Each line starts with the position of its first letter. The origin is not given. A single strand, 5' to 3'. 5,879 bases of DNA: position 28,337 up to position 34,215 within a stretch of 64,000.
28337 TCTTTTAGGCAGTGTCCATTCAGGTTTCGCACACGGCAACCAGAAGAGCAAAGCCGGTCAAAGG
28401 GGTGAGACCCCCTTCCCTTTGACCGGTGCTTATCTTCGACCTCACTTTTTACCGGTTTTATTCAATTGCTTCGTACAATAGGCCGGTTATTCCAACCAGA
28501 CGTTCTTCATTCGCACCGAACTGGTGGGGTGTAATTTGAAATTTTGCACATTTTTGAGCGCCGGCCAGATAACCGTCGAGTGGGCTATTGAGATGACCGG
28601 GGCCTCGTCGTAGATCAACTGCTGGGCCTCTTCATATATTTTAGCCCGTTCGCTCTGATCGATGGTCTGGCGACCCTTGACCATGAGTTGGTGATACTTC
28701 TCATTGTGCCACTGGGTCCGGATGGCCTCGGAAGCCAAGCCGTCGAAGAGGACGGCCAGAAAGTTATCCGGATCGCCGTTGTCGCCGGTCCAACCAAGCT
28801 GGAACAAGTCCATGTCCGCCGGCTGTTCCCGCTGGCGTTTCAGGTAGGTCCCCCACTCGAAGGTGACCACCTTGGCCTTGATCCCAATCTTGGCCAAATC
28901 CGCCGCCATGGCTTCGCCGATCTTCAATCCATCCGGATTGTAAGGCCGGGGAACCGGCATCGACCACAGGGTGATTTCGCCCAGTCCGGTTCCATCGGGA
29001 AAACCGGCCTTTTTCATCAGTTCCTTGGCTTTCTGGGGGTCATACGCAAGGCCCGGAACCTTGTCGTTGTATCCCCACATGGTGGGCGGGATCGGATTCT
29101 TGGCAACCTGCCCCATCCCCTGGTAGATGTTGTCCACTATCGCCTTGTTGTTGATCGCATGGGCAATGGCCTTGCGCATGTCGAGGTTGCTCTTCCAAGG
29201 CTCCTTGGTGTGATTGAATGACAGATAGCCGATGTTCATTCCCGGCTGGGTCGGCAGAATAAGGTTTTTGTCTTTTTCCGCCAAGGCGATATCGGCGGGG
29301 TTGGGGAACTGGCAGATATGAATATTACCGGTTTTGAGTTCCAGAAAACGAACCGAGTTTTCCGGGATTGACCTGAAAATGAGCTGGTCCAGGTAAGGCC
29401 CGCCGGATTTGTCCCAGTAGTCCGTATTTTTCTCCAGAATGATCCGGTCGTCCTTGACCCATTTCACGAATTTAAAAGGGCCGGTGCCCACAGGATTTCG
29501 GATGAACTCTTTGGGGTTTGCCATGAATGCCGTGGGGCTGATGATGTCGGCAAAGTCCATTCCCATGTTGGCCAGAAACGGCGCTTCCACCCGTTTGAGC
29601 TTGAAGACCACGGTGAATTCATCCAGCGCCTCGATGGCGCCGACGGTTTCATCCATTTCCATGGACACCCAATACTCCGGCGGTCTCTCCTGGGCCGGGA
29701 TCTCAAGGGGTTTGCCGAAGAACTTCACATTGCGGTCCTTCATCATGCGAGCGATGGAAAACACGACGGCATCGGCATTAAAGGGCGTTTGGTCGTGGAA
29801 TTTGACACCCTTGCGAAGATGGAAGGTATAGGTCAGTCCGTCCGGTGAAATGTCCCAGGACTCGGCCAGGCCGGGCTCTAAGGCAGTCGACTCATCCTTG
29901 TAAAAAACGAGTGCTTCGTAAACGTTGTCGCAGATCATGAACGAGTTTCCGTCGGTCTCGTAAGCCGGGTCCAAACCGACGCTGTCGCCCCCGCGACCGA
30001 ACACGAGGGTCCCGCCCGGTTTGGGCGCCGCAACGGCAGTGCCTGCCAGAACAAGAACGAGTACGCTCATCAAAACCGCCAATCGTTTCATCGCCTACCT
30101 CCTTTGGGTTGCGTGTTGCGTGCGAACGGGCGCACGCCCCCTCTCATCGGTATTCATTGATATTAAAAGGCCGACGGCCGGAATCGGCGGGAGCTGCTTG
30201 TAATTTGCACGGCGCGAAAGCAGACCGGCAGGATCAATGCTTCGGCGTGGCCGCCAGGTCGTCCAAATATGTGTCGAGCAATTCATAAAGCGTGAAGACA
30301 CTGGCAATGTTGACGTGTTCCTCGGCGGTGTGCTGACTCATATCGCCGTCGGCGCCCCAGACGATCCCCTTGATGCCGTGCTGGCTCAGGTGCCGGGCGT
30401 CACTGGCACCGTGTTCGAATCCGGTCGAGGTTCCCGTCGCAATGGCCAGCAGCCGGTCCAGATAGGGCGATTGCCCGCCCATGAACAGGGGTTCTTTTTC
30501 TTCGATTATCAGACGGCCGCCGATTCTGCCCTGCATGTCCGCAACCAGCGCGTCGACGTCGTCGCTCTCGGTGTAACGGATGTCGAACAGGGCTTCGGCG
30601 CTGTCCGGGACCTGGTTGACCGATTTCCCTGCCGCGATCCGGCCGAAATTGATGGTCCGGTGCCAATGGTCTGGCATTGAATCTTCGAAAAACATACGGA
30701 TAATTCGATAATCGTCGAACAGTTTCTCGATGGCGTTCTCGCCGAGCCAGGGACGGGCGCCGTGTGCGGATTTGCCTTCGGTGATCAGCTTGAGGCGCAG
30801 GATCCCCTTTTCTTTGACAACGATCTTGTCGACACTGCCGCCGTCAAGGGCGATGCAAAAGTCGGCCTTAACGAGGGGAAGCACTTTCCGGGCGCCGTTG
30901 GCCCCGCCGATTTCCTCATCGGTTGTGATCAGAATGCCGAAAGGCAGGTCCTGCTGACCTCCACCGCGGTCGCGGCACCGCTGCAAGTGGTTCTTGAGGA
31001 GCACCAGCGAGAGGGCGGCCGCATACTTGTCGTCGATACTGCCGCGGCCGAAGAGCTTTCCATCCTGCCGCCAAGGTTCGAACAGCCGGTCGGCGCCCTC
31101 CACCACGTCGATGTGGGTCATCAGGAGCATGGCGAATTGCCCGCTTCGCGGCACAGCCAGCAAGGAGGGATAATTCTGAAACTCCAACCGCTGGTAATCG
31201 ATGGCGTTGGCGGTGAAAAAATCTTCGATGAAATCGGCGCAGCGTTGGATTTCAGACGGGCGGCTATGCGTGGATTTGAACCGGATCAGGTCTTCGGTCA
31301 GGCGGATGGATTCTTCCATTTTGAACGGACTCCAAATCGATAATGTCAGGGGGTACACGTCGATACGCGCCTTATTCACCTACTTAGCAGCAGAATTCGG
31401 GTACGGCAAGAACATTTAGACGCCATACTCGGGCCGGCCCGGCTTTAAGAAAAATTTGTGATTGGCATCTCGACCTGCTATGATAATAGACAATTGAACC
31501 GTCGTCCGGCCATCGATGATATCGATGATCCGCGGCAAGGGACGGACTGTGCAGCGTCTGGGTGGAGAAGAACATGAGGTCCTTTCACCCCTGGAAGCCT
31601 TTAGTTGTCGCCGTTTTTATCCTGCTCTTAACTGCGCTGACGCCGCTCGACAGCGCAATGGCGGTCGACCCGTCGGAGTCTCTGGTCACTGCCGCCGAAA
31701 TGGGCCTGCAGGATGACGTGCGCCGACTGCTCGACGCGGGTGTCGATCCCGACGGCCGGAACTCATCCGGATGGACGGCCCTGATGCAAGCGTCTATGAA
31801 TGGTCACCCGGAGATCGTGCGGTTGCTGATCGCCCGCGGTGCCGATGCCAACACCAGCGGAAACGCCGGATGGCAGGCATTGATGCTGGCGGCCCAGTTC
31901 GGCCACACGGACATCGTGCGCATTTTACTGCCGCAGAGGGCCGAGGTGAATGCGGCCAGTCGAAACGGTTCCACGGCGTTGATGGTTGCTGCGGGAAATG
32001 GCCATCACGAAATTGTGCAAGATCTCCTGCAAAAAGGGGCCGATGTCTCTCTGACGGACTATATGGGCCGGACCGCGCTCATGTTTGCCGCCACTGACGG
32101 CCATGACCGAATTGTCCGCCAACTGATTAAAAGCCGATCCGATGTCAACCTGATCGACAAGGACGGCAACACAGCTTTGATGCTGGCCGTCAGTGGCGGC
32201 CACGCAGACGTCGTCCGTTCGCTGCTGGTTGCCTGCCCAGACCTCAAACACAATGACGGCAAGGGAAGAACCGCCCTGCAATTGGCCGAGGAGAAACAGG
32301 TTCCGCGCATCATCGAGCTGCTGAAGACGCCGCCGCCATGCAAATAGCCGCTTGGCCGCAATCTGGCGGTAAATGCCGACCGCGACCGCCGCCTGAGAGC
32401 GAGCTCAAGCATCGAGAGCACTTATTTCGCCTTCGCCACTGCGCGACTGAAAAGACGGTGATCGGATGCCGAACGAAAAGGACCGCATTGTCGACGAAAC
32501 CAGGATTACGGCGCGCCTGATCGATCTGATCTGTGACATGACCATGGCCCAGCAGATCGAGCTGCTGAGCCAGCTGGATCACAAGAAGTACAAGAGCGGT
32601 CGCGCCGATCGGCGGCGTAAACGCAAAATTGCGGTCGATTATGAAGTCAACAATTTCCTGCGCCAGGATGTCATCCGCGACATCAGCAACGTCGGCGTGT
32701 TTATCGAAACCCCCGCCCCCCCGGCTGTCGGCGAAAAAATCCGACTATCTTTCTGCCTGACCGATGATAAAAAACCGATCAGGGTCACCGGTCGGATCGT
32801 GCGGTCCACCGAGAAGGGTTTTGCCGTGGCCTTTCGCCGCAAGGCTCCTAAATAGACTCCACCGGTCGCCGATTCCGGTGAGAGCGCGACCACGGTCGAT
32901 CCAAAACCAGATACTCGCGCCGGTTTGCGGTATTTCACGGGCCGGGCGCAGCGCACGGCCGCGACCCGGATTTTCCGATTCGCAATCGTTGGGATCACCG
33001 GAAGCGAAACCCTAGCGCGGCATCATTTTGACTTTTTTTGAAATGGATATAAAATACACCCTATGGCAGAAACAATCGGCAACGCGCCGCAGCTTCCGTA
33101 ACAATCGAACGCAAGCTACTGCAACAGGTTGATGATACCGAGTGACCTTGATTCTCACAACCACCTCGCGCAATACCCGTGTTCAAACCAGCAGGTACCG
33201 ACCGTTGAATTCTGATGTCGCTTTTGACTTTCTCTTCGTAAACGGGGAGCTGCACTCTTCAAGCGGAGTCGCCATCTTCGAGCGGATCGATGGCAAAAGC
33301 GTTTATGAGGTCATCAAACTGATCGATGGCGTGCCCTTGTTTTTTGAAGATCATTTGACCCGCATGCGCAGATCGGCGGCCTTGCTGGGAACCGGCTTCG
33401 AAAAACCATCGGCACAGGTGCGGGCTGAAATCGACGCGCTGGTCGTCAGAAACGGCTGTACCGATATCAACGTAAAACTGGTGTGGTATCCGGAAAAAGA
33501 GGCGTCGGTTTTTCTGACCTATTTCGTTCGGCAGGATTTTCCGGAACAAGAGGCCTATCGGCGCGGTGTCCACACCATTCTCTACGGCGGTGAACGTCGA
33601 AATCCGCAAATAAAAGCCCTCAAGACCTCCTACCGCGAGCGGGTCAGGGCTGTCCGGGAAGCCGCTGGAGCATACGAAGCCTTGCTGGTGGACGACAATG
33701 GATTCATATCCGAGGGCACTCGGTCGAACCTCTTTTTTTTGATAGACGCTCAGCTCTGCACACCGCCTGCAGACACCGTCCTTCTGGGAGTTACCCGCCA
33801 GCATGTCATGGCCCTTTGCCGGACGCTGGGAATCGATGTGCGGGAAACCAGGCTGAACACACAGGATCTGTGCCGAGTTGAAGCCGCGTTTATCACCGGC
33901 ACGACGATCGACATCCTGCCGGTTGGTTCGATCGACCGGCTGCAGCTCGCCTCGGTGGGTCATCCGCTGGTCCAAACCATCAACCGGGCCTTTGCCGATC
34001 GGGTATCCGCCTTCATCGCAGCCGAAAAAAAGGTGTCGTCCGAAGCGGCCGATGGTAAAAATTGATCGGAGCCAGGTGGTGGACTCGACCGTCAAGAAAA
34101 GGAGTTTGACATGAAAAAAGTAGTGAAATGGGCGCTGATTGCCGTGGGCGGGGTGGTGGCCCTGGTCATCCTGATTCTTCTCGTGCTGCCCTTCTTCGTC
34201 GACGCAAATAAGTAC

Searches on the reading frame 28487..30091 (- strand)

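Call 6: search_protein_families(library=pfam, proteins=[window:28487-30091:-], max_evalue=1)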
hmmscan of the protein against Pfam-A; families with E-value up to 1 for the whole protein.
window:28487-30091:- (534 aa): 1 family
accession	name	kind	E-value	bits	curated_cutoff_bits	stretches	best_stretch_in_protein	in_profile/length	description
PF00496.27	SBP_bac_5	-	6.7e-105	351.6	32.4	1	71-450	2-362/368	Bacterial extracellular solute-binding proteins, family 5 Middle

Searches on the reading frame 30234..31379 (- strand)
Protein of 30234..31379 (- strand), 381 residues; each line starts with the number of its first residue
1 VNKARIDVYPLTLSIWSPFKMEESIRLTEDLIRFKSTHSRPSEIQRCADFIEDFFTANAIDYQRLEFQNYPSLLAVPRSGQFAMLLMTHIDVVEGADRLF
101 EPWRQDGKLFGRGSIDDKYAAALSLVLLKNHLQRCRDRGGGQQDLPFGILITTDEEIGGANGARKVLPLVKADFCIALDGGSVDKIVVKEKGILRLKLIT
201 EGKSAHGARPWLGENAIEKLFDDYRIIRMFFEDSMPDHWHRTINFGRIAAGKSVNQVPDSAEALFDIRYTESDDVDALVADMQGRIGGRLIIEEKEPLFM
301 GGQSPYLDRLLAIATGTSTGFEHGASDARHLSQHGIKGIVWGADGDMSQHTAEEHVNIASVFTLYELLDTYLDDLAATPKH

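Call 6: search_protein_families(library=pfam, proteins=[window:30234-31379:-], max_evalue=1)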
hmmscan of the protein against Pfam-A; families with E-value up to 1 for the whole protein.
window:30234-31379:- (381 aa): 3 families
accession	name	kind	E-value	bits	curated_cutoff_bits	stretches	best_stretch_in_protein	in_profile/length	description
PF01546.33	Peptidase_M20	-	6.6e-16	59.3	24.6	1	85-372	1-204/206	Peptidase family M20/M25/M40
PF07687.19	M20_dimer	-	4.2e-15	56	21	1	189-286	2-99/107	Peptidase dimerisation domain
PF05343.19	Peptidase_M42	-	0.026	14.1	23.2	1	114-183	132-193/292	M42 glutamyl aminopeptidase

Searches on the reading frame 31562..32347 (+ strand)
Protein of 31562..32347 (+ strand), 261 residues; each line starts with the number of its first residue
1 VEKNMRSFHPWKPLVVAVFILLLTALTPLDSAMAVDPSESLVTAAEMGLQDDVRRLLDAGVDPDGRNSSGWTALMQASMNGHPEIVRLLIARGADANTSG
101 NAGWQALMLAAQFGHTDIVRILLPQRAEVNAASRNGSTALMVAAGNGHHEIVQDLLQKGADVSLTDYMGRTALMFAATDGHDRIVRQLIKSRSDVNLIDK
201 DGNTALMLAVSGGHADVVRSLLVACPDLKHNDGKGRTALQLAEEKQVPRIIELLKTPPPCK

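Call 19: search_protein_families(library=pfam, proteins=[window:31562-32347:+], max_evalue=0.00001)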
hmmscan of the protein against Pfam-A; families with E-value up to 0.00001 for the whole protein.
window:31562-32347:+ (261 aa): 6 families
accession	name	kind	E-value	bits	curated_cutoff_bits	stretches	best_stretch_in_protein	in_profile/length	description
PF12796.13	Ank_2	-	3.7e-52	175.3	27.3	3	42-131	2-88/90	Ankyrin repeats (3 copies)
PF00023.36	Ank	-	9.9e-48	157.9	21.1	4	135-166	1-32/33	Ankyrin repeat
PF13637.12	Ank_4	-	3.7e-43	145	22.7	5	44-90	4-50/50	Ankyrin repeats (many copies)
PF13606.12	Ank_3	-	3.1e-34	113.1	22.3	1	70-97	2-29/30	Ankyrin repeat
PF13857.12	Ank_5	-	2.4e-33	114.2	27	3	56-107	1-53/56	Ankyrin repeats (many copies)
PF24521.3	Ank_KRIT1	-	4.4e-14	52.9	80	2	137-249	19-132/149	KRIT1 ankyrin-repeats domain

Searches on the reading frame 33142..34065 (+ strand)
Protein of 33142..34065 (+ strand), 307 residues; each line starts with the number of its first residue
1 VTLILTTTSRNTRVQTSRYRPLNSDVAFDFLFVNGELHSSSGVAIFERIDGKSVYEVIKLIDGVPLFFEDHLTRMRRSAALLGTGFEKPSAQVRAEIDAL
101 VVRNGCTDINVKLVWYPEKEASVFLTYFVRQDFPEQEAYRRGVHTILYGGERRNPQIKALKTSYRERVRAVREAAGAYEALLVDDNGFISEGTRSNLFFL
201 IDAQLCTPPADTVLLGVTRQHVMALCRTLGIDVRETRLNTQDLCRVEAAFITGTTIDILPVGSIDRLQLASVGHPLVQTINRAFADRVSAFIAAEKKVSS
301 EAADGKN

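Call 19: search_protein_families(library=pfam, proteins=[window:33142-34065:+], max_evalue=0.00001)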
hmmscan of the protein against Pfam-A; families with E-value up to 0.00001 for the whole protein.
window:33142-34065:+ (307 aa): 1 family
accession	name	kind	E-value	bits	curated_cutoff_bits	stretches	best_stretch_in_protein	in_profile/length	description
PF01063.24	Aminotran_4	-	5.8e-45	154.3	28.5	1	54-264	2-223/223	Amino-transferase class IV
